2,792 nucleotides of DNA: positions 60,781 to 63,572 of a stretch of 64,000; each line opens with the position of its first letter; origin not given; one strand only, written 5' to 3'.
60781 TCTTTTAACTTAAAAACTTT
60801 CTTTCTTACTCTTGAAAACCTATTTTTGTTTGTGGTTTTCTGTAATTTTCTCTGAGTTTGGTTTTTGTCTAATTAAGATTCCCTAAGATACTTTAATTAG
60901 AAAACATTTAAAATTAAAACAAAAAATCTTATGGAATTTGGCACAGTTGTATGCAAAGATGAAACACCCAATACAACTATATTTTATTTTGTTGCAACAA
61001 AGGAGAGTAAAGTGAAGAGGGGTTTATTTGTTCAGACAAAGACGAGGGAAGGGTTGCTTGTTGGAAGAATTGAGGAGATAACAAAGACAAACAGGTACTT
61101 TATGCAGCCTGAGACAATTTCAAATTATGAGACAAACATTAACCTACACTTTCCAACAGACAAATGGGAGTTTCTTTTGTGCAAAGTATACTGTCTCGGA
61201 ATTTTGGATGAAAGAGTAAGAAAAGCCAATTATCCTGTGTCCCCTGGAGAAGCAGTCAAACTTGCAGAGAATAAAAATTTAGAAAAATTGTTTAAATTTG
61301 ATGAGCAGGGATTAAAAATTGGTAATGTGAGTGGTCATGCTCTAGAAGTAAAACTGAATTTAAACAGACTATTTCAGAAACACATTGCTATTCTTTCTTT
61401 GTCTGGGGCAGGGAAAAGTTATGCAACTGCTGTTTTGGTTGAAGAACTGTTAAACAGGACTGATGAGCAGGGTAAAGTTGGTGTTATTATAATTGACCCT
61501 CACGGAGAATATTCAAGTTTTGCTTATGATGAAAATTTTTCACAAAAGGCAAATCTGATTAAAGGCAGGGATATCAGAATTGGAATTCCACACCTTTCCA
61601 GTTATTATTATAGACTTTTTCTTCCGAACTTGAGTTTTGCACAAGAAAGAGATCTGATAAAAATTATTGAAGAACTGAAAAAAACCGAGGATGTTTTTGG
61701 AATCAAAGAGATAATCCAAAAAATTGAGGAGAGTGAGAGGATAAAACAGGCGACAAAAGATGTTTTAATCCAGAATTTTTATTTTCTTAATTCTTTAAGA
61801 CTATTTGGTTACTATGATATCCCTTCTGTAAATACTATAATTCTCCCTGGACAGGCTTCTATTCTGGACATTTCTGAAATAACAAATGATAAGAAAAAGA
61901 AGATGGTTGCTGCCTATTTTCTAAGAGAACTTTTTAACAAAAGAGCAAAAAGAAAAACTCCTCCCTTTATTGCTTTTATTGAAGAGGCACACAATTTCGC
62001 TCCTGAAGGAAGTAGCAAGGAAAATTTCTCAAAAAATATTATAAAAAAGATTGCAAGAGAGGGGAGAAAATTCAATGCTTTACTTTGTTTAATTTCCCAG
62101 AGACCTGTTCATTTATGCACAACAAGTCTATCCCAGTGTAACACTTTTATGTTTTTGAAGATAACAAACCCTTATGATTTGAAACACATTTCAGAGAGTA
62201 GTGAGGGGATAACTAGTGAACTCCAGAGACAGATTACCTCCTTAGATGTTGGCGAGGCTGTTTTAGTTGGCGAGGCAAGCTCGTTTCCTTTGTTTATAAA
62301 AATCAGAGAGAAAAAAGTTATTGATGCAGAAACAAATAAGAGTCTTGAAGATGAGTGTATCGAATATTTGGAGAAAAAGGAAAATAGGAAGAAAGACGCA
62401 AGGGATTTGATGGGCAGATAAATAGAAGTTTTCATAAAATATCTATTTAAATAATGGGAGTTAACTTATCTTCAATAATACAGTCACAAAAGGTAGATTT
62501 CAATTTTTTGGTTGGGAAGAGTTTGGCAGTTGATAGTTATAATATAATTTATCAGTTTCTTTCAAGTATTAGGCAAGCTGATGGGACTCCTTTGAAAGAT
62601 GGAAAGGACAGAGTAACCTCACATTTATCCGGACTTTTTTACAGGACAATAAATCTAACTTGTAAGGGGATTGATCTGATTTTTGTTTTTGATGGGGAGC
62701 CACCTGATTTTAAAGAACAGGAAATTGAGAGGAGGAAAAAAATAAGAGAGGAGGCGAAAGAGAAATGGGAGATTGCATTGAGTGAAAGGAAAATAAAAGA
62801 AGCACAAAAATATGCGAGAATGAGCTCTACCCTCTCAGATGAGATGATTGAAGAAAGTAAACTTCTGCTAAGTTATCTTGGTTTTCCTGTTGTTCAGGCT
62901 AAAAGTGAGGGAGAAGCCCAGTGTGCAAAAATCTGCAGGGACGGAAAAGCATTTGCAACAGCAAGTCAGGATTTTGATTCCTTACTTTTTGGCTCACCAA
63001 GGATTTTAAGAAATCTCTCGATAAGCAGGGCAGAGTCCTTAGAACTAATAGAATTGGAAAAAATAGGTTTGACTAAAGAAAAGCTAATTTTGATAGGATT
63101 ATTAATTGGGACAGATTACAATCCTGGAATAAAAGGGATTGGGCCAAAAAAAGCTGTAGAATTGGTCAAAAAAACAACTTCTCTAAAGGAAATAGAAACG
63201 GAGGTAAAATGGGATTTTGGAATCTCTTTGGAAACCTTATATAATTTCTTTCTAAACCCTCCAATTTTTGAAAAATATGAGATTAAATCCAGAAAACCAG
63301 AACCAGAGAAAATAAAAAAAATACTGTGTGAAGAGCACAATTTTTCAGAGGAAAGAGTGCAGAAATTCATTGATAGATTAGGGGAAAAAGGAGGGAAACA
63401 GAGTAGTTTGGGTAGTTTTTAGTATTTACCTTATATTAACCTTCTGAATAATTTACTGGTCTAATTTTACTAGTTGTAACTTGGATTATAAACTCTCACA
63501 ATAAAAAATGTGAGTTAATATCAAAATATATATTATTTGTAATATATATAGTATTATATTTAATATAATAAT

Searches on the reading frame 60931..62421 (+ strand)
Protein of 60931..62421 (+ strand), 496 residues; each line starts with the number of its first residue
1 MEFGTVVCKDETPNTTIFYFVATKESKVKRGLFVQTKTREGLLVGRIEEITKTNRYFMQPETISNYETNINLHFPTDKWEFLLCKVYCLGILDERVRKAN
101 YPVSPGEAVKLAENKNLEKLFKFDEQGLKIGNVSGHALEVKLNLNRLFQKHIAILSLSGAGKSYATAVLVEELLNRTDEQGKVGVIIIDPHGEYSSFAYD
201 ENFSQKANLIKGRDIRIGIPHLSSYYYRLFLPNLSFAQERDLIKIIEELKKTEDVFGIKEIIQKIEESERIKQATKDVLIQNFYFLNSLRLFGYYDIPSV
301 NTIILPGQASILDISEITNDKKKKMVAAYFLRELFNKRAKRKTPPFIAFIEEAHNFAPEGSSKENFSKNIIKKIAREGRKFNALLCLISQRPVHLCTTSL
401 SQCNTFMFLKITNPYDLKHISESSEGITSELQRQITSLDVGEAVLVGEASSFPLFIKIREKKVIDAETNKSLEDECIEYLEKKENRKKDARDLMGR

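Call 38: search_protein_families(library=pfam, proteins=[window:60931-62421:+], max_evalue=0.001)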
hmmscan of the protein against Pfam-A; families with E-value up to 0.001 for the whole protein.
window:60931-62421:+ (496 aa): 2 families
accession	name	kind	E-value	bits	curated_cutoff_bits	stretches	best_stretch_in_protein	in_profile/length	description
PF01935.23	DUF87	-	1.9e-30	107.1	23.2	1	129-333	2-219/220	Helicase HerA, central domain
PF12846.13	AAA_10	-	4.6e-10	39.5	27.5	1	238-394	138-285/362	AAA-like domain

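Call 76: find_encoding_contigs(protein=window:60931-62421:+, flank=10000, max_places=4)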
Protein window:60931-62421:+ (496 aa): no gene with exactly this product is on record in the collection.

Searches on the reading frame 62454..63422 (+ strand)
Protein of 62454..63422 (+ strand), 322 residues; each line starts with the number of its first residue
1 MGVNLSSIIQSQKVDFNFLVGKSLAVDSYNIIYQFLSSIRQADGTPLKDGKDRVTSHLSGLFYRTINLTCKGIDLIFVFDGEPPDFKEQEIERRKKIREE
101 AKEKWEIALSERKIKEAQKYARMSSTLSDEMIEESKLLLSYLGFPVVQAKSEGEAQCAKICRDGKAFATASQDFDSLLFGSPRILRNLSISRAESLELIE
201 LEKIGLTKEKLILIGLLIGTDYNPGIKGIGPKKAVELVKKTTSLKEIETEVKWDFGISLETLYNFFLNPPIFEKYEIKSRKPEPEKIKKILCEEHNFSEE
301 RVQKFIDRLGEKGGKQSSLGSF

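Call 21: find_encoding_contigs(protein=window:62454-63422:+, flank=10000, max_places=4)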
Protein window:62454-63422:+ (322 aa): no gene with exactly this product is on record in the collection.
